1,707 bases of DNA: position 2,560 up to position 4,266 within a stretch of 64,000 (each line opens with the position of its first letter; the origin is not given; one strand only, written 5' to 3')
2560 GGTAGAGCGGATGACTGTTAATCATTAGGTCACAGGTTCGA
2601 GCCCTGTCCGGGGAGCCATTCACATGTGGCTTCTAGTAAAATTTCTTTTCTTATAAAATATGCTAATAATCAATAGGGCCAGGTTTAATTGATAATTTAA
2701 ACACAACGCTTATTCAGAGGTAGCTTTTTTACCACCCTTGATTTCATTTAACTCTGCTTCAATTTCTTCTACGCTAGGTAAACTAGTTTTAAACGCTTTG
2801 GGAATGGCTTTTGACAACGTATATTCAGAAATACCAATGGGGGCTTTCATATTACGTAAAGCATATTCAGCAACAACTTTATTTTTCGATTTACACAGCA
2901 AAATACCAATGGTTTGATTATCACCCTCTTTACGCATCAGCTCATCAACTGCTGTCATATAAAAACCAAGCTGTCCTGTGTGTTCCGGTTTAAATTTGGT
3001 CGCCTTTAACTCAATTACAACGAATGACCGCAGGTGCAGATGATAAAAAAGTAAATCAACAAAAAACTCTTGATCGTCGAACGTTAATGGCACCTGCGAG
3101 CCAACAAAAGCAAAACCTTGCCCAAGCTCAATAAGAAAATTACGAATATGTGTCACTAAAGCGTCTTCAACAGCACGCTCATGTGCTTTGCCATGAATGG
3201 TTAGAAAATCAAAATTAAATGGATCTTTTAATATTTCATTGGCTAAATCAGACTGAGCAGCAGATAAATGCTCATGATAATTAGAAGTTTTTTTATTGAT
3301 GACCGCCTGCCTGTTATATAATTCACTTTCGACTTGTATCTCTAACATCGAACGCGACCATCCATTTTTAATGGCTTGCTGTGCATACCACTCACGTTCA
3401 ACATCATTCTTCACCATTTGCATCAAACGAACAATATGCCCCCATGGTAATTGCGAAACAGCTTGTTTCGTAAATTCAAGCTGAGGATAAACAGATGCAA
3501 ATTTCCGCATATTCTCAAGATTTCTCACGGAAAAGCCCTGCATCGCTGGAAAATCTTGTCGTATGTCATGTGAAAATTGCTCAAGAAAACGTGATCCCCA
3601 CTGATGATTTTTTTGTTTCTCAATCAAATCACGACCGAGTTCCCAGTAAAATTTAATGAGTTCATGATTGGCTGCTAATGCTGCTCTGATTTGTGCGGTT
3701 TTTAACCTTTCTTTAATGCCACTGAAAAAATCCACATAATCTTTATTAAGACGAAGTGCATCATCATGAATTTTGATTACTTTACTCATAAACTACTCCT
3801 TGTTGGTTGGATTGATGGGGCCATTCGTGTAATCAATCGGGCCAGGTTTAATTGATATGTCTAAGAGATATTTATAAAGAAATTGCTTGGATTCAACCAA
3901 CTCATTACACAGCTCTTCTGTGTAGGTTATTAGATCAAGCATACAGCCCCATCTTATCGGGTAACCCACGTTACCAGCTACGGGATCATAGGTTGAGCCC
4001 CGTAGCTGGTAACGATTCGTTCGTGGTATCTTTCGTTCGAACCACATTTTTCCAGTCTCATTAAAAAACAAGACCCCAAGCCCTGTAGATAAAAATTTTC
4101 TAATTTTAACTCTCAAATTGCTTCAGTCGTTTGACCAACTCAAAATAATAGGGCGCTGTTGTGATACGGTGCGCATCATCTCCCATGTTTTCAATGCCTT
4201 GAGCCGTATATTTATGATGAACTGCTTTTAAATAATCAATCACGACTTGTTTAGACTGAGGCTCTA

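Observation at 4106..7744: Repressor-controlled three-gene module: orphan TraE-like protein, 6-TM protein and a secreted putative hydrolase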

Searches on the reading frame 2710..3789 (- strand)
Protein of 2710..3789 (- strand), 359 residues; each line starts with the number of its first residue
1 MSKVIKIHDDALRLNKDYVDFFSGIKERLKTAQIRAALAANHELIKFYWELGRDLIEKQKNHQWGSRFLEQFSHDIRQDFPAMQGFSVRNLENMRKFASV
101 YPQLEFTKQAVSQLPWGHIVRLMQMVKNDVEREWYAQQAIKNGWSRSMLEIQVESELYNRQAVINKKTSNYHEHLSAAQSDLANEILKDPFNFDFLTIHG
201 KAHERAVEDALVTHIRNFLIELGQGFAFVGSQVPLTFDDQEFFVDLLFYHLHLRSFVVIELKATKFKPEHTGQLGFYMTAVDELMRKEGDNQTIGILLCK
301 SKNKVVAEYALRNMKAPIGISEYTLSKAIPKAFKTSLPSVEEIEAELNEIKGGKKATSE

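Call 3: search_protein_families(library=pfam, proteins=[window:2710-3789:-], max_evalue=1)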
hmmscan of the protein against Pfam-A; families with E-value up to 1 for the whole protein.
window:2710-3789:- (359 aa): 4 families
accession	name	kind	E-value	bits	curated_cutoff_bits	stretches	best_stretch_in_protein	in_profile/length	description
PF06250.17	YhcG_C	-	2e-63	213.4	32.5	1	185-338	2-157/157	YhcG PDDEXK nuclease domain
PF17761.7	DUF1016_N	-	2.9e-42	144.5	32.8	1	25-160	2-137/137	DUF1016 N-terminal domain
PF12705.13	PDDEXK_1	-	0.023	15.1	22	1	243-314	127-203/247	PD-(D/E)XK nuclease superfamily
PF13588.12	HSDR_N_2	-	0.15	12.6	25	1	232-279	27-76/110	Type I restriction enzyme R protein N terminus (HSDR_N)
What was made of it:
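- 2710..3789 (-): YhcG/DUF1016 PD-(D/E)XK nuclease. It is a separate, recently exchanged cassette and not part of the finding's module. Pfam YhcG_C 2e-63 and DUF1016_N 3e-42 (call 3).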

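Call 4: search_protein_families(library=ncbifam, proteins=[window:2710-3789:-], max_evalue=1)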
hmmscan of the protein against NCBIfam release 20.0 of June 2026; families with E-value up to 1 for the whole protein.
window:2710-3789:- (359 aa): 1 family
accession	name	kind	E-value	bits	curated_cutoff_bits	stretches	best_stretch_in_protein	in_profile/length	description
NF003270.0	PRK04247.1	equivalog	0.0045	16.1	216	1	255-301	172-215/250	endonuclease NucS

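Call 80: search_protein_families(library=padloc, proteins=[window:2710-3789:-], max_evalue=0.01)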
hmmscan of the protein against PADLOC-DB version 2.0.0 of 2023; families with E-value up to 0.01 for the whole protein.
window:2710-3789:- (359 aa): 29 families (the best 25 are shown)
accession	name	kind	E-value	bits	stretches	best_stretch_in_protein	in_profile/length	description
PDLC04795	PDC-S02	-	2.5e-141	469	1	13-350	19-353/357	-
PDLC04831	PDC-S02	-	7.1e-139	461.1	1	13-351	6-341/346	-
PDLC04810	PDC-S02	-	8.1e-137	454.2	1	13-349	6-352/355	-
PDLC04803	PDC-S02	-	3e-100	333.3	1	83-346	7-263/269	-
PDLC04807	PDC-S02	-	4.1e-93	310.4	1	15-349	10-337/351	-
PDLC04826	PDC-S02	-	1.8e-80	267.7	1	13-227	6-217/222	-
PDLC04813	PDC-S02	-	4.5e-74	246.1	1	182-349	3-170/175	-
PDLC04822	PDC-S02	-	7.4e-66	220.7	1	20-304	12-289/294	-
PDLC04811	PDC-S02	-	5.9e-58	193.5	1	14-172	8-163/172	-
PDLC04798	PDC-S02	-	6.2e-55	184.7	1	181-350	45-216/222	-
PDLC04827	PDC-S02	-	5.5e-54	181.2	1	15-239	7-231/234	-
PDLC04820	PDC-S02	-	4e-53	178.6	1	21-323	29-302/332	-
PDLC04804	PDC-S02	-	9.4e-51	170.3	1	17-202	10-193/203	-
PDLC04800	PDC-S02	-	8.5e-44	147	1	12-132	5-125/129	-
PDLC01464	PD_DExK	-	7e-36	121.4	2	119-260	4-126/126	"CAS-I,CAS-II,CAS-III,CAS-IV,CAS-V,CAS-VI; associated"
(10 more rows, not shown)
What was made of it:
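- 2710..3789 (-): PADLOC PDC-S02 2.5e-141 (call 80).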

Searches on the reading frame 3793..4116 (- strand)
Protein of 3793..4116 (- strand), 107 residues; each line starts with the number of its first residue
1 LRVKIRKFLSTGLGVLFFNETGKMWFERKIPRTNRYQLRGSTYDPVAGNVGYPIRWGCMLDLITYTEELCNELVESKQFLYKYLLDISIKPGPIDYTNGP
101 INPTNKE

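Call 3: search_protein_families(library=pfam, proteins=[window:3793-4116:-], max_evalue=1)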
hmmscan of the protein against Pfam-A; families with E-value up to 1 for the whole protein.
window:3793-4116:- (107 aa): 0 families

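Call 4: search_protein_families(library=ncbifam, proteins=[window:3793-4116:-], max_evalue=1)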
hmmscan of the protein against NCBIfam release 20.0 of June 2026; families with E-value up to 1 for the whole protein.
window:3793-4116:- (107 aa): 0 families

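Call 80: search_protein_families(library=padloc, proteins=[window:3793-4116:-], max_evalue=0.01)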
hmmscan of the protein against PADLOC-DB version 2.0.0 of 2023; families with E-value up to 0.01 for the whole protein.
window:3793-4116:- (107 aa): 0 families

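Call 81: search_protein_families(library=phrogs, proteins=[window:3793-4116:-], max_evalue=0.01)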
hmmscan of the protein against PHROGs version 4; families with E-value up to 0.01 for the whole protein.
window:3793-4116:- (107 aa): 0 families
